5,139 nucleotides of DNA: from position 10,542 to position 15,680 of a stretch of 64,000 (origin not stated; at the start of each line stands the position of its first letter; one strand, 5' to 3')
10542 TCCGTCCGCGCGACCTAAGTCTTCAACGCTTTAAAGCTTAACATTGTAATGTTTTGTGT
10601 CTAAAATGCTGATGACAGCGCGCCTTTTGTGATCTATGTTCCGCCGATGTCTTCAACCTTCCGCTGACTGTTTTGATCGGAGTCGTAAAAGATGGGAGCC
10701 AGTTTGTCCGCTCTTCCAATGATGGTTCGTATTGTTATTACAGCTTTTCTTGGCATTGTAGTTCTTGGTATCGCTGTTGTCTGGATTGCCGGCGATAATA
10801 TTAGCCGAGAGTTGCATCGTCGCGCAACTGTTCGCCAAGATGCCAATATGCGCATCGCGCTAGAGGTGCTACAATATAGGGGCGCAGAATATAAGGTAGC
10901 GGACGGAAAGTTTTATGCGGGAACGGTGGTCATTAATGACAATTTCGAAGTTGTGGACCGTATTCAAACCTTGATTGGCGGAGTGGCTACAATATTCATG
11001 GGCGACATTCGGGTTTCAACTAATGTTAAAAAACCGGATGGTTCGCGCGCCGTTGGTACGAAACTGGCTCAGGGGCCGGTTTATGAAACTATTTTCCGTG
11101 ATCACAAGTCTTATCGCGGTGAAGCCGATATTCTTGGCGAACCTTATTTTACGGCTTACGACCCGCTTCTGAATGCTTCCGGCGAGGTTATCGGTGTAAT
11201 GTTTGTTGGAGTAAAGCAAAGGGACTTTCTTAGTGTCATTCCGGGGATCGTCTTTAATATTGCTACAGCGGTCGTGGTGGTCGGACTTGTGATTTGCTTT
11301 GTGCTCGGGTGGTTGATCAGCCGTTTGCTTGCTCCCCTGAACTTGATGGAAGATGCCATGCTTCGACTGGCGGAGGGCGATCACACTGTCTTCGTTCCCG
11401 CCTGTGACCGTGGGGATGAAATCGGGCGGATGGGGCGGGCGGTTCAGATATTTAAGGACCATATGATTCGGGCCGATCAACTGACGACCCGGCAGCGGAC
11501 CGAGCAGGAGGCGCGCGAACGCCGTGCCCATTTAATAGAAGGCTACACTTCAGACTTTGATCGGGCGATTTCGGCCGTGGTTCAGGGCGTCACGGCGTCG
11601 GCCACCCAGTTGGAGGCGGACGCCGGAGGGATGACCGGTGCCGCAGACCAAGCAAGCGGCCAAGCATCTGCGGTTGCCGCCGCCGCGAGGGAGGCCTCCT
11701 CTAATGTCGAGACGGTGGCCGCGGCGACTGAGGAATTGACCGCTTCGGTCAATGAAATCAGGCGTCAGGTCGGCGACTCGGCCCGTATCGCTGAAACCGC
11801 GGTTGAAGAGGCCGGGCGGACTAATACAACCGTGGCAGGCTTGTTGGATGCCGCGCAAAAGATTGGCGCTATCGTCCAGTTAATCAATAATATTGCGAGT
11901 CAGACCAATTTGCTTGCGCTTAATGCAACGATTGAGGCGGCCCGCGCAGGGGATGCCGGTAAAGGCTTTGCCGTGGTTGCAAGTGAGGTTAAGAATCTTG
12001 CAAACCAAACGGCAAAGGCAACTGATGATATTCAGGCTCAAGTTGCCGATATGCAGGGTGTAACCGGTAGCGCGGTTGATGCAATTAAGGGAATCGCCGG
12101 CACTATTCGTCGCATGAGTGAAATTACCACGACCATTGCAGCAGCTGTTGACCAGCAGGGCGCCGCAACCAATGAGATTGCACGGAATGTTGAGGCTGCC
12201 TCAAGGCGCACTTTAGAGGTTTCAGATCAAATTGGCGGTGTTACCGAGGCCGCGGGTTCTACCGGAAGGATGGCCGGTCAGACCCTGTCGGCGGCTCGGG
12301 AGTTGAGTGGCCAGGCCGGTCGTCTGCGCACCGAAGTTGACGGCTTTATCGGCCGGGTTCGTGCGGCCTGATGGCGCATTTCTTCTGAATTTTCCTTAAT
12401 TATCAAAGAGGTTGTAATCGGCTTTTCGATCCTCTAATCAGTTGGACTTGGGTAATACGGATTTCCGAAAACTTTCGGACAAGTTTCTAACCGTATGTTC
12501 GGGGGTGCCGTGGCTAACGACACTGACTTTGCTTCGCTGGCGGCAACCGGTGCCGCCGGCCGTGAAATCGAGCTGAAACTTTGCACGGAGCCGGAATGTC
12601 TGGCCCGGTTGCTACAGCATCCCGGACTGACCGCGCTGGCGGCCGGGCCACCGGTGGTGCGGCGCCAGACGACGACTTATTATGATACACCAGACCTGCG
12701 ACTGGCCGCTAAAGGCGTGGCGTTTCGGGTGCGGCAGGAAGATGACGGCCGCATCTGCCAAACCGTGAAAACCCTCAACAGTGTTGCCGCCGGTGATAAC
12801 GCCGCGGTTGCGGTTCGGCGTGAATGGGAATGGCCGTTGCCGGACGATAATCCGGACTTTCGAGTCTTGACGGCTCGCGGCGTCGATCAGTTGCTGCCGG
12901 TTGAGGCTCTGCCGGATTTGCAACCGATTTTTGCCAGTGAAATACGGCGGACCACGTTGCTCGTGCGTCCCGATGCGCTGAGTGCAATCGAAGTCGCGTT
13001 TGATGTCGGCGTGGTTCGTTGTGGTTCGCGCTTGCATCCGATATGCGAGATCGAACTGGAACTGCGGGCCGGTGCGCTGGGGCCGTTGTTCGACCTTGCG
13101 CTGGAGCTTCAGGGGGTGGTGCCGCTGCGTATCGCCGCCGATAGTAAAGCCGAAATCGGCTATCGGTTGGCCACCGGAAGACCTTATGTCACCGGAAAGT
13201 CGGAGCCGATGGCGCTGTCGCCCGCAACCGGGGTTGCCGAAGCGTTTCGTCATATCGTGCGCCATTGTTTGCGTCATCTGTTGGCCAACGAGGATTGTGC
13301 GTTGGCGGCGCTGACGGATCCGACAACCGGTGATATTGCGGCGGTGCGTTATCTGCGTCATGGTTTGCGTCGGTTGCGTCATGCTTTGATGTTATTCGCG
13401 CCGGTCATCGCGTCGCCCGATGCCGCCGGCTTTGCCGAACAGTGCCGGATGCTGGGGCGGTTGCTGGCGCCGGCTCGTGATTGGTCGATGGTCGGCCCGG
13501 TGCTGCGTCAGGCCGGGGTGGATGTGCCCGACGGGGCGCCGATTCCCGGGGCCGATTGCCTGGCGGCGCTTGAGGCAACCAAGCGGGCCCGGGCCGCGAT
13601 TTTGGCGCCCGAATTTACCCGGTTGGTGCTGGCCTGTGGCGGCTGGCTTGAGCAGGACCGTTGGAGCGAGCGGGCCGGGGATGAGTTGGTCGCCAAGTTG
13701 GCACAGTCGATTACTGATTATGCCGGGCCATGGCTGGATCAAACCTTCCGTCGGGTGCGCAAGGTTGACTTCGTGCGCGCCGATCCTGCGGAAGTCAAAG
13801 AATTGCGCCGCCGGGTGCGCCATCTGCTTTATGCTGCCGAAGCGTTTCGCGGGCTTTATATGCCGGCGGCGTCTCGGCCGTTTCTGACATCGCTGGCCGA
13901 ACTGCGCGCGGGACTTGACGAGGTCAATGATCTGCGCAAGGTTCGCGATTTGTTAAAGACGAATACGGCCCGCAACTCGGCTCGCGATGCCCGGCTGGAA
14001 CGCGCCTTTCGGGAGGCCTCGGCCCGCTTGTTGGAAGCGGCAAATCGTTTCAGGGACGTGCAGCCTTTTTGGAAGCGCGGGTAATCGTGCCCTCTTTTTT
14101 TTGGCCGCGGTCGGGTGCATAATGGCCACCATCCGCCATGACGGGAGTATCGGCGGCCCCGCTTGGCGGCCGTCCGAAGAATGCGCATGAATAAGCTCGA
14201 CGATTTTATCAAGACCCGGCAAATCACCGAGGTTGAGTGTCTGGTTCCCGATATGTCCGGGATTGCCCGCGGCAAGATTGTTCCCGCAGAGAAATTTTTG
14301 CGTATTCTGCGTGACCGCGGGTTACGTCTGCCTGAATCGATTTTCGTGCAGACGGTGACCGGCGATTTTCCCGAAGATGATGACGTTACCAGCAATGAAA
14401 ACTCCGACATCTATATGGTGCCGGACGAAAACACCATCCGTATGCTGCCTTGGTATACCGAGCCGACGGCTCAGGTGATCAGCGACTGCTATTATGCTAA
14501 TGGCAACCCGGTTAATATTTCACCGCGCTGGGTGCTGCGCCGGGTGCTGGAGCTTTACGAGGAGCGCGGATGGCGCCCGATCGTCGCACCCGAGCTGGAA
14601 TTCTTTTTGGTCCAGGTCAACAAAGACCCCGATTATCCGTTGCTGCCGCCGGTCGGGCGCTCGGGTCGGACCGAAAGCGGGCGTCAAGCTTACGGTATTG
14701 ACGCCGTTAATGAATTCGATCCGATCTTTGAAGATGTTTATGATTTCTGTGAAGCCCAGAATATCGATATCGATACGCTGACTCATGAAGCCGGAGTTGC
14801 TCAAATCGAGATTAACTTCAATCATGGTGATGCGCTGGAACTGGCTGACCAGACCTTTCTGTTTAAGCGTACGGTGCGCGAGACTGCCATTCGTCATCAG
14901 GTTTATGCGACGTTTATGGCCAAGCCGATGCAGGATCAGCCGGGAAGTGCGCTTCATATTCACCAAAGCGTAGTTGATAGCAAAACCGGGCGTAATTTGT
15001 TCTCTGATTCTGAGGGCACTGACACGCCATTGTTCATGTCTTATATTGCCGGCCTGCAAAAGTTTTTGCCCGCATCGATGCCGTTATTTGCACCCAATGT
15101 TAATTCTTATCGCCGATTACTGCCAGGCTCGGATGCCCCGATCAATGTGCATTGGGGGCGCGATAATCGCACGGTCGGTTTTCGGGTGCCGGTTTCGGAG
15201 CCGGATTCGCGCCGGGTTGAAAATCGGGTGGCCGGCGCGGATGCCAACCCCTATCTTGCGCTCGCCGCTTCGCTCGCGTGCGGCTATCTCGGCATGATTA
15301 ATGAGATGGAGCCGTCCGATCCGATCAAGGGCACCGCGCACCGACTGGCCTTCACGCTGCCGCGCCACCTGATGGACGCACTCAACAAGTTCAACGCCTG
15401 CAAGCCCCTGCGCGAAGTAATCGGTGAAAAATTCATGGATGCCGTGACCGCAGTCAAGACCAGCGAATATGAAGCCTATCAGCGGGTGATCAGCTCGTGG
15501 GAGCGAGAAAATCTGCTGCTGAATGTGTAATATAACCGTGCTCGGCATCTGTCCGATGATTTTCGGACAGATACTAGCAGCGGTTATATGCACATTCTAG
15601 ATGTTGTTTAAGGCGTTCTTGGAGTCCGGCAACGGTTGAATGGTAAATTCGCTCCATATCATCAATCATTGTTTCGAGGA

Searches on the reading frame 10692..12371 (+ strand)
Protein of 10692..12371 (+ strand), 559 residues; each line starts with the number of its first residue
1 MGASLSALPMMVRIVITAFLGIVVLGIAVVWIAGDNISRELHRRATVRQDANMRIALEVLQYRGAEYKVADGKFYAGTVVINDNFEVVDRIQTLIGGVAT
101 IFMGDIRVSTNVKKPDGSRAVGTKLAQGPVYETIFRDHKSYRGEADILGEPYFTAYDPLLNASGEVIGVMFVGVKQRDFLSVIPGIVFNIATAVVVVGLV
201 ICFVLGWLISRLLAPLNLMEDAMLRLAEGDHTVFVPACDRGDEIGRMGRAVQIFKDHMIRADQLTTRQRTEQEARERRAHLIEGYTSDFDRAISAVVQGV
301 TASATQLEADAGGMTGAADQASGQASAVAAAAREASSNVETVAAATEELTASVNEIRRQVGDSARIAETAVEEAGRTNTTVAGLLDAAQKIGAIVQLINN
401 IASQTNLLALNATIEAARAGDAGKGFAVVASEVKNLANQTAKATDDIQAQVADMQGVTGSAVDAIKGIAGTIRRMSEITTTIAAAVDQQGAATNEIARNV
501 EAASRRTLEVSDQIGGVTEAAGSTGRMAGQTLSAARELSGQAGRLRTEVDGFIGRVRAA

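Call 96: search_protein_families(library=pfam, proteins=[window:10692-12371:+], max_evalue=0.00001)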
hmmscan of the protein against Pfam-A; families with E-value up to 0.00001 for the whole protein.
window:10692-12371:+ (559 aa): 5 families
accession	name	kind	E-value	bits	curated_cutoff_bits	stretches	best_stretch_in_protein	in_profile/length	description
PF17202.10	sCache_3_3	-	4.9e-36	123.7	28.8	1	80-182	2-103/107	Single cache domain 3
PF17201.10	Cache_3-Cache_2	-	6.6e-31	108.1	27.7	1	76-181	73-189/299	Cache 3/Cache 2 fusion domain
PF00015.26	MCPsignal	-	2.9e-30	105.8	34.6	1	366-503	13-168/172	Methyl-accepting chemotaxis protein (MCP) signalling domain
PF17203.10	sCache_3_2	-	9.5e-14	52.1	28.4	1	55-183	17-135/140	Single cache domain 3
PF00672.30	HAMP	-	9.4e-09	35.9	25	1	207-256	1-49/53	HAMP domain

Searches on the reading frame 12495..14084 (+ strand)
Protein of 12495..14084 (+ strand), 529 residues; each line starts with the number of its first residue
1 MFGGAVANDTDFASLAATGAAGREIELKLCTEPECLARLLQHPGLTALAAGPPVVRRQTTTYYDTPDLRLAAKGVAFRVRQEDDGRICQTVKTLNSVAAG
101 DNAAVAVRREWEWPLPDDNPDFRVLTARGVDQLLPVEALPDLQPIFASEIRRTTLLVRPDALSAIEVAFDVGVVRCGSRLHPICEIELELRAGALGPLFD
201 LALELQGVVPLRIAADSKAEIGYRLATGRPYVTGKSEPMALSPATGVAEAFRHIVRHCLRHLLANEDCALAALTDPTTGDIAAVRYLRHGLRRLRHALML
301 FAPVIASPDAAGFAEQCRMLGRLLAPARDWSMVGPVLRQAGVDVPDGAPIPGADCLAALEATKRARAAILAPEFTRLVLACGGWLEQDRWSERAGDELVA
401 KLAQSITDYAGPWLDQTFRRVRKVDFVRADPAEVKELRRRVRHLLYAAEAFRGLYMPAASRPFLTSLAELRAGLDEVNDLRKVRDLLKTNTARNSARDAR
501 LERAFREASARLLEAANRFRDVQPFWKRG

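Call 96: search_protein_families(library=pfam, proteins=[window:12495-14084:+], max_evalue=0.00001)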
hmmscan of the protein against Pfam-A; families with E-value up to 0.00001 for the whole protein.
window:12495-14084:+ (529 aa): 2 families
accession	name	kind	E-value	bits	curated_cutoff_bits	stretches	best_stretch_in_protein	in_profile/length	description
PF05235.19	CHAD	-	1.6e-28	100.7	25.6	1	254-487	2-227/228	CHAD domain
PF01928.26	CYTH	-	3e-18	66.7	23.2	1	23-204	2-159/179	CYTH domain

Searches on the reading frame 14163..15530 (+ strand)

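Call 96: search_protein_families(library=pfam, proteins=[window:14163-15530:+], max_evalue=0.00001)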
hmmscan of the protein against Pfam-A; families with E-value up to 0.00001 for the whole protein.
window:14163-15530:+ (455 aa): 1 family
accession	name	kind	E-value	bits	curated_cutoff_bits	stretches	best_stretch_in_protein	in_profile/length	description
PF00120.29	Gln-synt_C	-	3.7e-104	348.9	24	1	119-450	2-343/344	Glutamine synthetase, catalytic domain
